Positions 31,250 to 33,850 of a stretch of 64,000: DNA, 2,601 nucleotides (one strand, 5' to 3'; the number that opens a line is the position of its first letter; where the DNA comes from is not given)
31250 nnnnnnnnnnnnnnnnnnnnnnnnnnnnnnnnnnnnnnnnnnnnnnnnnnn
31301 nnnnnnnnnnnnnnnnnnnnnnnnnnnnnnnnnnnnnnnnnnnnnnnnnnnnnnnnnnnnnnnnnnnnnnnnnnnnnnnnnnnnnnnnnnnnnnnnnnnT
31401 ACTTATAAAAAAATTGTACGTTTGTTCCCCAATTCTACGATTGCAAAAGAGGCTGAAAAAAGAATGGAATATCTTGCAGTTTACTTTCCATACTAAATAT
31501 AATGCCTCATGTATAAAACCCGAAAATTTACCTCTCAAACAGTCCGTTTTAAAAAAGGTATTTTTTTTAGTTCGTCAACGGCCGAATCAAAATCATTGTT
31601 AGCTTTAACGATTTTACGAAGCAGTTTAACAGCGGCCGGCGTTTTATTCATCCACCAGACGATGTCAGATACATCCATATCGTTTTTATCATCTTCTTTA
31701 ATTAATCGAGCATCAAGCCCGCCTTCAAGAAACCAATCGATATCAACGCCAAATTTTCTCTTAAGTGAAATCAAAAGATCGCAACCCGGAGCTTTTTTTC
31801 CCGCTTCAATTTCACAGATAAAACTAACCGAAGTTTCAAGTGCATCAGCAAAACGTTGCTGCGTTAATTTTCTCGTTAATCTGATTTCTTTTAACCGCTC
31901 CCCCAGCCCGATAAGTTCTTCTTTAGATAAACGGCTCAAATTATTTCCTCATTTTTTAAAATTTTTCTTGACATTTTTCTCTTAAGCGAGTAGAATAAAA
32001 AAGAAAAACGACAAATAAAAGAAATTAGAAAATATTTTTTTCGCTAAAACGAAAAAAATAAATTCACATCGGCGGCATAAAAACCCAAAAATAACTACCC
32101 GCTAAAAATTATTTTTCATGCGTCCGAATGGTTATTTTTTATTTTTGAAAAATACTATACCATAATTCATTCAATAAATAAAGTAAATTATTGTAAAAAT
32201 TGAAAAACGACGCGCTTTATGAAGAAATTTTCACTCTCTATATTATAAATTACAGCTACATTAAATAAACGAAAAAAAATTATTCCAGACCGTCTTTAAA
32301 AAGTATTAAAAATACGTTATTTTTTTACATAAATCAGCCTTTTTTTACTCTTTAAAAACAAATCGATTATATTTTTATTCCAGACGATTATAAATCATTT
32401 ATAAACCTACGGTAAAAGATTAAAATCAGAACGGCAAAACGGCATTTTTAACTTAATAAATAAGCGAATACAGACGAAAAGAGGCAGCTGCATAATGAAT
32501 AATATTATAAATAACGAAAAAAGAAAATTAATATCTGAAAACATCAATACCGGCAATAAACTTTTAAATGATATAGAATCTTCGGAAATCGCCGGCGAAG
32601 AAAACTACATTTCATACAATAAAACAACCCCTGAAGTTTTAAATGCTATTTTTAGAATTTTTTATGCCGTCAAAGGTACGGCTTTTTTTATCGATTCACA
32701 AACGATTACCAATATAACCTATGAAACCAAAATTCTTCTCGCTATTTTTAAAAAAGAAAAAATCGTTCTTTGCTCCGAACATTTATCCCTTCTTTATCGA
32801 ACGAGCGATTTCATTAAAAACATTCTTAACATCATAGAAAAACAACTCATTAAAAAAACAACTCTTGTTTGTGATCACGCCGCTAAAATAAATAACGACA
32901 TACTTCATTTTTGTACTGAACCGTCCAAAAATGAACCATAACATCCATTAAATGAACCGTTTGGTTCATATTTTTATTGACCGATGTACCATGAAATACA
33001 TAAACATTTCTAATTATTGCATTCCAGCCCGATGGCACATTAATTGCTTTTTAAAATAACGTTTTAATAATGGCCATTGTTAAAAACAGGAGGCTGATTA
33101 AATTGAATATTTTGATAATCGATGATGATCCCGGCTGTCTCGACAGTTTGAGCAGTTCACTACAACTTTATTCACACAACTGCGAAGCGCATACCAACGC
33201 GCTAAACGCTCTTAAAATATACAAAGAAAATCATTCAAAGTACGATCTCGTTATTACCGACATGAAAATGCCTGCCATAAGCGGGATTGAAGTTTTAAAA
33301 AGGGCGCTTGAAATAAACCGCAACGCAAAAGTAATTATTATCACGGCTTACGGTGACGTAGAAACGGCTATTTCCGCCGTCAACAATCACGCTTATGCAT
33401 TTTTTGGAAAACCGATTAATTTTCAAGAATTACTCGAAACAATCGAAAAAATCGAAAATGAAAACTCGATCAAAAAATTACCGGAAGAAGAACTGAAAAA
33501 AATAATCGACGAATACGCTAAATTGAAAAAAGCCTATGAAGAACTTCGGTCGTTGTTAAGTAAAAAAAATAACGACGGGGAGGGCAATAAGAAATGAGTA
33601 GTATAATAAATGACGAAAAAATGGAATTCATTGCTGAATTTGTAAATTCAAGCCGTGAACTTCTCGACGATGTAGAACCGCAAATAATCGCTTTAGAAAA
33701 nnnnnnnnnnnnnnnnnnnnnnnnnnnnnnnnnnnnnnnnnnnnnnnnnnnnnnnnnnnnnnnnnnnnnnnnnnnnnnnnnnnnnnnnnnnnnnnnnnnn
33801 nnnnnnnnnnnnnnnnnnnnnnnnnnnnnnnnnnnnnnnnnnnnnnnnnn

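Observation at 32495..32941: Stand-alone pseudo-Hpt domain: CheA P1 paralog with phospho-His replaced by Tyr, first gene of the che operon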

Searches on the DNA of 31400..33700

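Call 58: search_rna_families(source=window, start=31400, end=33700, threshold=evalue, max_evalue=1)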
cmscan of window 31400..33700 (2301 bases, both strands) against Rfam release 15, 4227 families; matches with E-value up to 1: 4.
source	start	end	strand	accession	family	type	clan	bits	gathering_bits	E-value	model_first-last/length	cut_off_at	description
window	31968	32014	-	RF02266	XIST_intron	Gene; lncRNA;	-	24.7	70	0.16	1-68/68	no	XIST 3' intron conserved motif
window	33593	33668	+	RF00574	SNORD69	Gene; snRNA; snoRNA; CD-box;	-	23.7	37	0.29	1-77/77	no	Small nucleolar RNA SNORD69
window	32064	32150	-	RF02574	Ricks_sRNA10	Gene; sRNA;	-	21.8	97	0.074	1-352/352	no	Rickettsia sRNA 10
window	32289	32363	+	RF03495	mir-968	Gene; miRNA;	-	21.5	88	0.83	1-79/79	no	mir-968 microRNA precursor family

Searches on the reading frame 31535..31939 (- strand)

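Call 4: search_protein_families(library=pfam, proteins=[window:31535-31939:-], max_evalue=0.1)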
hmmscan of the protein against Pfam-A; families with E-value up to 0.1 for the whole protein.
window:31535-31939:- (134 aa): 3 families
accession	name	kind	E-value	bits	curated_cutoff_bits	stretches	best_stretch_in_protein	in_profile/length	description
PF12844.13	HTH_19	-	2.4e-09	37.4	30.2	1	13-73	1-61/64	Helix-turn-helix domain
PF01381.28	HTH_3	-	2.2e-08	34.5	23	1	16-70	1-55/55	Helix-turn-helix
PF13560.12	HTH_31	-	4.9e-06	27.2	27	1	12-66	2-57/64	Helix-turn-helix domain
